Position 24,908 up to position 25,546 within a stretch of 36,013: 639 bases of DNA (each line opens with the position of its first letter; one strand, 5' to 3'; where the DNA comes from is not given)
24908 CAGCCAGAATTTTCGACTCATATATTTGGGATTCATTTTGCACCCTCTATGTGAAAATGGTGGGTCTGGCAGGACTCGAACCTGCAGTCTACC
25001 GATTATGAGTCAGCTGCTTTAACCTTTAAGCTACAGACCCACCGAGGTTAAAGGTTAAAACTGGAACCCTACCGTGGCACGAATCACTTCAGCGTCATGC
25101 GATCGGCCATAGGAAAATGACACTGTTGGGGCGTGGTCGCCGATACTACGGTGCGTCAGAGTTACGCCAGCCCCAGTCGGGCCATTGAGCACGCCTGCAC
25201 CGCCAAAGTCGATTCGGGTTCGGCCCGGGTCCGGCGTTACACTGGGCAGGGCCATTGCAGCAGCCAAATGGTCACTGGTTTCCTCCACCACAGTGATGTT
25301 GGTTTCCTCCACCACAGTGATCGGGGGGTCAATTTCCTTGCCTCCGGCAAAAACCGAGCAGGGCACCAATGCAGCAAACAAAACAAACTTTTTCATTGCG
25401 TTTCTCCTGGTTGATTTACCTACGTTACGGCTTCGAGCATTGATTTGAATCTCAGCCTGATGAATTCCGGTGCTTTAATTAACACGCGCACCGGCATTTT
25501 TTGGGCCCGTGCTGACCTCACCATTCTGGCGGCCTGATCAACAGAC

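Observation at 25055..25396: Phage-encoded 'headless' trimeric-autotransporter-like outer-membrane protein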

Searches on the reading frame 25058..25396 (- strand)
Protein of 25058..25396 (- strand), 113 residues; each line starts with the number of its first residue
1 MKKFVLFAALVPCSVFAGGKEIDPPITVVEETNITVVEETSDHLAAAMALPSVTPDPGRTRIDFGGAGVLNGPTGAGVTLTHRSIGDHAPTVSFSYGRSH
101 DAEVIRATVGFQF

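Call 3: search_protein_families(library=pfam, proteins=[window:25058-25396:-], max_evalue=10)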
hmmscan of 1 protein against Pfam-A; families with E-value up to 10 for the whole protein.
window:25058-25396:- (113 aa): 1 family
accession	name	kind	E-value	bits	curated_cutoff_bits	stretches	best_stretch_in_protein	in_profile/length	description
PF21546.3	FGGY_C_2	-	0.082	13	27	1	8-58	42-99/191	Carbohydrate kinase FGGY, C-terminal domain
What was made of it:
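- On Trimeric autotransporter (type Vc) YadA-like anchor, PF03895: Window protein: PF03895 not reported even at E <= 10 (call 3).
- On Monomeric 8-stranded phage or host outer-membrane barrels (Lom/Ail/OmpX, PagP): No Pfam hit (call 3).
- The window protein itself gives no PF03895 hit (call 3).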

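Call 4: search_protein_families(library=phrogs, proteins=[window:25058-25396:-], max_evalue=10)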
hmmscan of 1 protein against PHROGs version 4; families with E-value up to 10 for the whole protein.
window:25058-25396:- (113 aa): 0 families

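Call 8: search_dna_similar(query=window:25058-25396:-, collection=phages, mode=protein, max_evalue=10, max_rows=30)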
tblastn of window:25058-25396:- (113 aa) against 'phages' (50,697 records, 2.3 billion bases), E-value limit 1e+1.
No match.

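Call 9: find_homologous_proteins(query=window:25058-25396:-, max_evalue=0.01)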
Query window:25058-25396:- (113 aa): 1 proteins with E <= 0.01 among 25 candidates.
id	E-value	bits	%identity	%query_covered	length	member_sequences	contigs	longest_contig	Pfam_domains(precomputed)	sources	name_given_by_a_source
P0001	4.7e-68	244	100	100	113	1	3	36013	-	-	-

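Call 12: search_solved_structures(query=window:25058-25396:-, max_evalue=10, show_alignments=3)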
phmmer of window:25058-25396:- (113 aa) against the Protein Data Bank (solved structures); distinct sequences matched with E-value up to 10: 3.
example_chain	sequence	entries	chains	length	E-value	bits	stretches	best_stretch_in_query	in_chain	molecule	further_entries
9vnj_A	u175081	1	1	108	0.88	13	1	36-83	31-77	Trimeric autotransporter adhesin AtaA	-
6tqe_A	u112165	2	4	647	1.3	12.5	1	56-94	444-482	ABC transporter ATP-binding protein/permease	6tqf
4c75_A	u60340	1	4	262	1.4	12.4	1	6-89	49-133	BETA-LACTAMASE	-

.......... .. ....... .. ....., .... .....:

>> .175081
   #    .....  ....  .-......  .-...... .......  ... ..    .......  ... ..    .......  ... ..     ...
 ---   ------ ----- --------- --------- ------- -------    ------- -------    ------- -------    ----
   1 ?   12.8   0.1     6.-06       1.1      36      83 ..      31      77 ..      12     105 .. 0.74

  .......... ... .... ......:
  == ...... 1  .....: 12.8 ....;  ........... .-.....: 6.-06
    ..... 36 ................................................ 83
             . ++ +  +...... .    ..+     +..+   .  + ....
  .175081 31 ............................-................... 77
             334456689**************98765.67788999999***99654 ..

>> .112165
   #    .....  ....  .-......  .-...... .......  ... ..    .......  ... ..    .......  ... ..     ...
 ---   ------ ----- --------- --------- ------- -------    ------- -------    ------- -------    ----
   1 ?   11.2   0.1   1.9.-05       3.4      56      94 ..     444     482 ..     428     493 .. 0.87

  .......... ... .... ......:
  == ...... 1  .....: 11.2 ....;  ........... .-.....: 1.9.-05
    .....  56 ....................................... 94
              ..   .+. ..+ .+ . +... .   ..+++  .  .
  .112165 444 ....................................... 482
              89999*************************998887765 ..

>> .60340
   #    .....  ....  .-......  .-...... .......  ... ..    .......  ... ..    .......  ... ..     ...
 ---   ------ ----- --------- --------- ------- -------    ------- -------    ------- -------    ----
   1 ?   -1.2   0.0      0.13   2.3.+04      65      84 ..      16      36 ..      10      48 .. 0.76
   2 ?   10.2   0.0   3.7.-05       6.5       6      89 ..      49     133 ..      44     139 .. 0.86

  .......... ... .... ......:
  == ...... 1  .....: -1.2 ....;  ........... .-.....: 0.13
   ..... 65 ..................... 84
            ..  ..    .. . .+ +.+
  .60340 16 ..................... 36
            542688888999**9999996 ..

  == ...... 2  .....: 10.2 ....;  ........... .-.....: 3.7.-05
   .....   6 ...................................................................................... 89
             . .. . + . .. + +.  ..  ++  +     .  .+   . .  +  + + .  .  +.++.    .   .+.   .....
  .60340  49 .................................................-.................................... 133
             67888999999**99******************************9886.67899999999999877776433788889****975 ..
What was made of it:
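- The window protein alone also ranks AtaA first, but at E 0.88 (call 12).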

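Call 13: search_protein_families(library=ncbifam, proteins=[window:25058-25396:-], max_evalue=10)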
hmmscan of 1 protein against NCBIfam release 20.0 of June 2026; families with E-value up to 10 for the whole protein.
window:25058-25396:- (113 aa): 0 families
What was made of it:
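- On Llp/Cor-type superinfection-exclusion lipoproteins: No lipobox and no PHROG, Pfam or NCBIfam hit (calls 3, 4, 13).
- Tried and rejected: Pfam, PHROG and NCBIfam scans of the window protein found no relevant hit (calls 3, 4, 13).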

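Call 19: search_protein_representatives(protein=window:25058-25396:-)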
Query: 113 residues. Proteins with E-value up to 0.001 (for the whole library): 6; up to 1e-10: 2; up to 1e-30: 1. The best 6 are listed.
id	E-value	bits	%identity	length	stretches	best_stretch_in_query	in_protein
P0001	1.5e-68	244.1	100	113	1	1-113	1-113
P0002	7.4e-18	80.9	52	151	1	31-113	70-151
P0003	1.1e-10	57.8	36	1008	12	47-78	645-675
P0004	2.9e-10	56.5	36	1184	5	25-98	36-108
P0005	1.6e-04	38.0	38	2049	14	55-88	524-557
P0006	3.2e-04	37.0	31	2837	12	5-62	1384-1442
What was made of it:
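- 25055..25396 (-): ORF for the 113-aa mini-anchor protein (stop codon 25055-25057). Conserved relative P0002 at E 7.4e-18 (call 19).
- Checked: A relative matches at E 7.4e-18 in a 1.84-billion-protein library (call 19).
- E 7.4e-18, 52% identity over residues 31-113 (call 19). The family has only two members in 1.84e9 representatives (call 19).
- Tried and rejected: P0003-P0006 in call 19 are repeat proteins matched in many short stretches (for example the 'TVVEETS' repeats of P0004).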

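Call 22: search_protein_families(library=pfam, proteins=[P0002], max_evalue=10)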
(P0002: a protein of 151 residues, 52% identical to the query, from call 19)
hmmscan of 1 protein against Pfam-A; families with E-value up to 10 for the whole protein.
P0002 (151 aa): 1 family
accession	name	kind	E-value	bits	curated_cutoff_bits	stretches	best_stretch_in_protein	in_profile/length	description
PF03895.21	YadA_anchor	-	0.088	13.3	22.7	1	95-151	5-60/60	YadA-like membrane anchor domain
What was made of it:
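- On Trimeric autotransporter (type Vc) YadA-like anchor, PF03895: Its only relative, P0002: 13.3 bits, E 0.088, model positions 5-60 of 60 (call 22).
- Link to anchors from P0002: PF03895 at 13.3 bits covering model positions 5-60 of 60 (call 22). P0002 is below Pfam's gathering score (call 22). No curated model reaches threshold for either family member (calls 3, 4, 13, 22).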

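Call 23: search_solved_structures(query=A1, max_evalue=10, show_alignments=5)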
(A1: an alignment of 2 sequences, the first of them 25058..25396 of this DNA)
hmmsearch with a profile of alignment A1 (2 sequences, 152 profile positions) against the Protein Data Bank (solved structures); distinct sequences matched with E-value up to 10: 5.
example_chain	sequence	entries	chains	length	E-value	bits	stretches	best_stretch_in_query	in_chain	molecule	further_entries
9vnj_A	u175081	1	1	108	0.0017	21.5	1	59-122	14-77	Trimeric autotransporter adhesin AtaA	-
8ys9_A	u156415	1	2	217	0.28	14.4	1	61-124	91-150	Phosphatidylethanolamine N-methyltransferase/phosphatidyl-N-methylethanolamine N-methyltra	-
2gr7_A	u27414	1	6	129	0.32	14.2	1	54-152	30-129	Adhesin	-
3emo_C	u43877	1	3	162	0.86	12.8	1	54-152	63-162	Hia (Adhesin)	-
3pg0_A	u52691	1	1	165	1.6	11.9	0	109-143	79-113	ThreeFoil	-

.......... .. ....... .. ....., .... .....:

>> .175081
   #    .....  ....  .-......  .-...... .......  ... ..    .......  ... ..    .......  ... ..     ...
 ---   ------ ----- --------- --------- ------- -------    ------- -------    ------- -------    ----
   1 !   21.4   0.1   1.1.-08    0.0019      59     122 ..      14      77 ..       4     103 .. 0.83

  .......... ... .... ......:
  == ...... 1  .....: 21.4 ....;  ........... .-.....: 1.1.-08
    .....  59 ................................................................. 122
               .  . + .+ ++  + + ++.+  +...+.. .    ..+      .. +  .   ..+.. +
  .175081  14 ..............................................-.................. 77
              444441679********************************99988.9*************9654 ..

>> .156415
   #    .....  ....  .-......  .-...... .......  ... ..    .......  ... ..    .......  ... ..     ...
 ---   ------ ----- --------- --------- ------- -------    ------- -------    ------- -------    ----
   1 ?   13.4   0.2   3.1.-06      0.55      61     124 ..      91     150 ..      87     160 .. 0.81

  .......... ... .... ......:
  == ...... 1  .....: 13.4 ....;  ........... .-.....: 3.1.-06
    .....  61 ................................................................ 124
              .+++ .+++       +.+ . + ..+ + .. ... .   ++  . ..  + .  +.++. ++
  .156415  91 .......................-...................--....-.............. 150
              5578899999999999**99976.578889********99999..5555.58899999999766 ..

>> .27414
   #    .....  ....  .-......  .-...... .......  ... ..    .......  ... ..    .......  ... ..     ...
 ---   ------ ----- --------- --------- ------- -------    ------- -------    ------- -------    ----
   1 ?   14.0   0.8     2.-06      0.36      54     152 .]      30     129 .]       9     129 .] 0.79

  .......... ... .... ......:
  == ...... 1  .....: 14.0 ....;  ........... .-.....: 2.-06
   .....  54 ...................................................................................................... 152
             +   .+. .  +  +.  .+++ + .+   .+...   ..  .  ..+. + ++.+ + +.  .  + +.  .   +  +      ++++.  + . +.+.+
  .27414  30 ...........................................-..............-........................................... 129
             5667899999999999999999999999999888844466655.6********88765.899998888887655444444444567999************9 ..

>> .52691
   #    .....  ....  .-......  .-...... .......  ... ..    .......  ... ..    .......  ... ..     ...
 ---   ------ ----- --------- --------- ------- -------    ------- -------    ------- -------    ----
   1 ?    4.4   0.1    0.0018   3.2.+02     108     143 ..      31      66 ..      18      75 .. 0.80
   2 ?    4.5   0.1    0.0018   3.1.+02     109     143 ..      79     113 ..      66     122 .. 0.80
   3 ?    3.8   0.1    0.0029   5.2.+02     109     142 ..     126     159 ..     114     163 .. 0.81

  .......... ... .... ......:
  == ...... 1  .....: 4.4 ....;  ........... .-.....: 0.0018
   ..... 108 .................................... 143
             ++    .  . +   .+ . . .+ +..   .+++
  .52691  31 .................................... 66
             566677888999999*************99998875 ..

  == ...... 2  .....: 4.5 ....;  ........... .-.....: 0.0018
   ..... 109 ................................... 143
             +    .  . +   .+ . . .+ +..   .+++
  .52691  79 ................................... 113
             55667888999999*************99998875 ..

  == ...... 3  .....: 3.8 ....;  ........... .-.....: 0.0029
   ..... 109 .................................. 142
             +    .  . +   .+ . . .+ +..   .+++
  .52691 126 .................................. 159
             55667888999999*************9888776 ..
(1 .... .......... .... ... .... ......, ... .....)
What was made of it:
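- On Trimeric autotransporter (type Vc) YadA-like anchor, PF03895: Hia anchors align end to end, but at non-significant E-values of 0.32 and 0.86 (call 23).
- Hia anchors 2gr7 and 3emo align end to end at non-significant E-values of 0.32 and 0.86 (call 23).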

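Call 24: find_encoding_contigs(protein=P0002, flank=10000, max_places=6)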
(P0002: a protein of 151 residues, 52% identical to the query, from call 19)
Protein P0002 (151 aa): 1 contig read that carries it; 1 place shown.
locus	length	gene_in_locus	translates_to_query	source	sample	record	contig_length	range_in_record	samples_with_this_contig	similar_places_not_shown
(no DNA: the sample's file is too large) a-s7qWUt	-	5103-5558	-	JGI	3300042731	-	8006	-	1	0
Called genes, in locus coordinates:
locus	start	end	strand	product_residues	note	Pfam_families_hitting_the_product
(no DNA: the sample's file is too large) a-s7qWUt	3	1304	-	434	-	?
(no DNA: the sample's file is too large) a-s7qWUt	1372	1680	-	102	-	-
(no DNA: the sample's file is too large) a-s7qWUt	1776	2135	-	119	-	-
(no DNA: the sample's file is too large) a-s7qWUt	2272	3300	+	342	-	PF06067:DUF932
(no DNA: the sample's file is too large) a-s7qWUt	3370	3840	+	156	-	-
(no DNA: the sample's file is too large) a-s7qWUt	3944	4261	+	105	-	-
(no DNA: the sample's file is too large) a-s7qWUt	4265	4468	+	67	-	-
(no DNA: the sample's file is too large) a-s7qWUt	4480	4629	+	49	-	-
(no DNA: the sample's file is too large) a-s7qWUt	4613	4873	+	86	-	-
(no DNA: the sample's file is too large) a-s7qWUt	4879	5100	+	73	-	-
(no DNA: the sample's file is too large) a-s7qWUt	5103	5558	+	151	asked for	-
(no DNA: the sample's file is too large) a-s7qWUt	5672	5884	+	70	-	-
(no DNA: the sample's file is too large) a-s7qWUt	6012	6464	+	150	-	-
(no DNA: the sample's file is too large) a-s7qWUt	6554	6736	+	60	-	-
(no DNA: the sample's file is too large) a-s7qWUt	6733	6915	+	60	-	-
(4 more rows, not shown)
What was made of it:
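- P0002 also lies among small same-strand ORFs, including a DUF932 gene, typical of a mobile-element early region (call 24).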

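Call 32: find_encoding_contigs(protein=window:25058-25396:-, flank=10000, max_places=6)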
Protein window:25058-25396:- (113 aa): 2 contigs read that carry it; 2 places shown.
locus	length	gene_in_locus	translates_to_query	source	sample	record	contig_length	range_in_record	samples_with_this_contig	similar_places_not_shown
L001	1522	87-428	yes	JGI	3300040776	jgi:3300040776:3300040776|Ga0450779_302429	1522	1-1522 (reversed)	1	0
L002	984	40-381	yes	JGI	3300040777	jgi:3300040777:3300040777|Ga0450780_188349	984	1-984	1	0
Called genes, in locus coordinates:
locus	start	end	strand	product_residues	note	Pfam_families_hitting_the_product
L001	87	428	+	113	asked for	-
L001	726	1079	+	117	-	-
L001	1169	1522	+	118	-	?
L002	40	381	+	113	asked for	-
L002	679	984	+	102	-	?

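Call 33: search_dna_similar(query=P0002, collection=phages, mode=protein, max_evalue=10, max_rows=30)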
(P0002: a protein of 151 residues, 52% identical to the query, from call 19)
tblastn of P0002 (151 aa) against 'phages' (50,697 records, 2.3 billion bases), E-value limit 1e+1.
Records with a match: 1; places in all: 1; records where one place covers at least 80% of the query: 0.
Best place of each record, by identity: 60-80% 1.
By first word of the organism name: Rhodobacter 1.
By host as written in the record: Rhodobacter capsulatus YW1 1.
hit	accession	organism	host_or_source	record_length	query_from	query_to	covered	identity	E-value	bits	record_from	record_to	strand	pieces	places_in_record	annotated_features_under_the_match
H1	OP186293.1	Rhodobacter phage RcXuper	Rhodobacter capsulatus YW1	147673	31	50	13%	60.0%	8e+0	32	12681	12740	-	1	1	DprA-like DNA processing chain A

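Call 38: predict_structure(alignment_id=A1)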
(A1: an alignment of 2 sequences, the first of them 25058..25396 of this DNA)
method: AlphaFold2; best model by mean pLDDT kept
length: 113 residues; sequences in the alignment: 2
mean_pLDDT: 38.4   pTM: 0.30
mean pLDDT of the five models: 38.4, 37.1, 35.2, 34.3, 32.7
residues with pLDDT >= 90: 0; 70-90: 0; 50-70: 15; < 50: 98
segments of 3 or more residues with pLDDT < 50: 1-48, 50-89, 96-99, 111-113
pLDDT, mean of each block of 10 residues (from residue 1): 30 30 29 31 47 35 36 40 43 49 51 42
secondary structure, 60 per line:
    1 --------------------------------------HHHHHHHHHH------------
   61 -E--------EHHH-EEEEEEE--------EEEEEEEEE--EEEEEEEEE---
elements in order: H39-48 E76-82 E91-99 E102-110
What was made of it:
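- On Trimeric autotransporter (type Vc) YadA-like anchor, PF03895: AF2 with the 2-sequence alignment: pLDDT 38 (call 38).
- AF2 with the only unbiased alignment (2 sequences) was useless, pLDDT 38 (call 38).
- Tried and rejected: AF2 with 2 sequences was useless (call 38).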

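Call 77: predict_structure(alignment_id=A5)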
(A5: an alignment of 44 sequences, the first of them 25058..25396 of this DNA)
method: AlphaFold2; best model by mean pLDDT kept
length: 113 residues; sequences in the alignment: 44
mean_pLDDT: 64.7   pTM: 0.44
mean pLDDT of the five models: 64.7, 54.4, 53.8, 53.3, 52.2
residues with pLDDT >= 90: 0; 70-90: 54; 50-70: 32; < 50: 27
segments of 3 or more residues with pLDDT < 50: 1-24
pLDDT, mean of each block of 10 residues (from residue 1): 41 45 52 71 76 68 77 66 58 75 79 75
secondary structure, 60 per line:
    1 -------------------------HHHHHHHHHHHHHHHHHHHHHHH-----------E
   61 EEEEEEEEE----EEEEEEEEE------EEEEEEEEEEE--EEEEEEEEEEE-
elements in order: H26-48 E60-69 E74-82 E89-99 E102-112
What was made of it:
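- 25274..25321 (-): Duplicated octapeptide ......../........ (residues 26-41). These residues plus 18-25 are the whole 'passenger' and probably the lumen-spanning segment. AF2 with the adhesin-enriched alignment puts a helix at 26-48 (call 77, not independent).
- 25058..25273 (-): Residues 42-113: YadA-like anchor module. It has the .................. helix end and periplasmic turn, then four amphipathic strands (~60-69, 74-82, 89-99, 102-112), and ends in GFQF. Secondary structure in call 77.
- On Trimeric autotransporter (type Vc) YadA-like anchor, PF03895: AF2 with the anchor-enriched alignment: helix 26-48 plus four strands, pLDDT 65, but circular (call 77).
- The better model (pLDDT 65, one helix plus four strands) used an alignment filled with real anchors, so it is circular (call 77).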

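Call 80: fold_search(model_id=the predicted structure, library=pdb)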
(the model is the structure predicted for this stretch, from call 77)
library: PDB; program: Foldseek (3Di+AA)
matches with E <= 10: 454; with E <= 0.001: 0
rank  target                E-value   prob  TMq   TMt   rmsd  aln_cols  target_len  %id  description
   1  4v8m_AX               1.4e-01  0.75  0.31  0.20   5.1        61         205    3  High-resolution cryo-electron microscopy structure of the Trypanosoma brucei ribosome (released 2014-07-09)
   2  9tvu_c                1.7e-01  0.57  0.34  0.09  11.5        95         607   10  Structure of the Chlamydomonas reinhardtii chlororibosome (released 2026-02-18)
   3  8apo_Bc               2.0e-01  0.38  0.30  0.14  14.0       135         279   11  Structure of the mitochondrial ribosome from Polytomella magna with tRNAs bound to the A and P sites (released 2023-06-21)
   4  8a22_Bc               2.5e-01  0.35  0.30  0.14  14.1       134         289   10  Structure of the mitochondrial ribosome from Polytomella magna (released 2022-11-16)
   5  6v39_c                2.6e-01  0.54  0.35  0.22  15.0       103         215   14  Cryo-EM structure of the Acinetobacter baumannii Ribosome: 70S with P-site tRNA (released 2020-02-05)
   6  7osm_uS3              2.8e-01  0.44  0.31  0.21  13.4        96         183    6  Intermediate translocation complex of 80 S.cerevisiae ribosome with eEF2 and ligands (released 2021-12-08)
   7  9v28_sd               3.1e-01  0.51  0.33  0.22  12.5        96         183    8  Cryo- EM structure of small subunit (head) of 75S ribosome with A/P- & P/E- tRNAs from Entamoeba histolytica (released 2025-10-08)
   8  5zeb_c                3.1e-01  0.44  0.33  0.21   7.2        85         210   12  M. Smegmatis P/P state 70S ribosome structure (released 2018-09-26)
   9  8whx_d                3.5e-01  0.54  0.36  0.22   7.9        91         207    6  Cryo- EM structure of Mycobacterium smegmatis 70S ribosome and RafH. (released 2024-02-28)
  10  6iom_B                3.8e-01  0.25  0.24  0.16   7.3        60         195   13  Crystal structure of human C4.4A (released 2020-01-15)
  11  8g5y_SD               4.0e-01  0.54  0.31  0.17   4.9        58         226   12  mRNA decoding in human is kinetically and structurally distinct from bacteria (IC state) (released 2023-04-19)
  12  9axt_AG               4.0e-01  0.33  0.29  0.17  11.2        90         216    6  Non-translating S. pombe ribosome (released 2024-10-16)
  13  9evs_B                4.0e-01  0.30  0.30  0.09  13.6       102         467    5  Structure of the flowering plant mitoribosome with P-site tRNA (released 2025-09-03)
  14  6zu5_SD0              4.0e-01  0.28  0.29  0.17  11.1        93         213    9  Structure of the Paranosema locustae ribosome in complex with Lso2 (released 2020-11-04)
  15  8p8v_B                4.2e-01  0.44  0.33  0.19  11.7        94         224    7  Mycoplasma pneumoniae di-ribosome in chloramphenicol-treated cells (leading 70S) (released 2024-11-20)
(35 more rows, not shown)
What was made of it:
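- Tried and rejected: The Foldseek PDB search of the biased monomer model returned ribosomal proteins (call 80).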

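Call 82: search_dna_similar(query=P0002, collection=plasmids, mode=protein, max_evalue=1, max_rows=20)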
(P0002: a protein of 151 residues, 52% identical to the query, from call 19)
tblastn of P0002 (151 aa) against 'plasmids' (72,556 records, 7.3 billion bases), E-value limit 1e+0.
No match.
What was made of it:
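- Tried and rejected: The window protein and P0002 found nothing real in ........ phages, and P0002 found nothing in PLSDB plasmids (calls 8, 33, 82).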
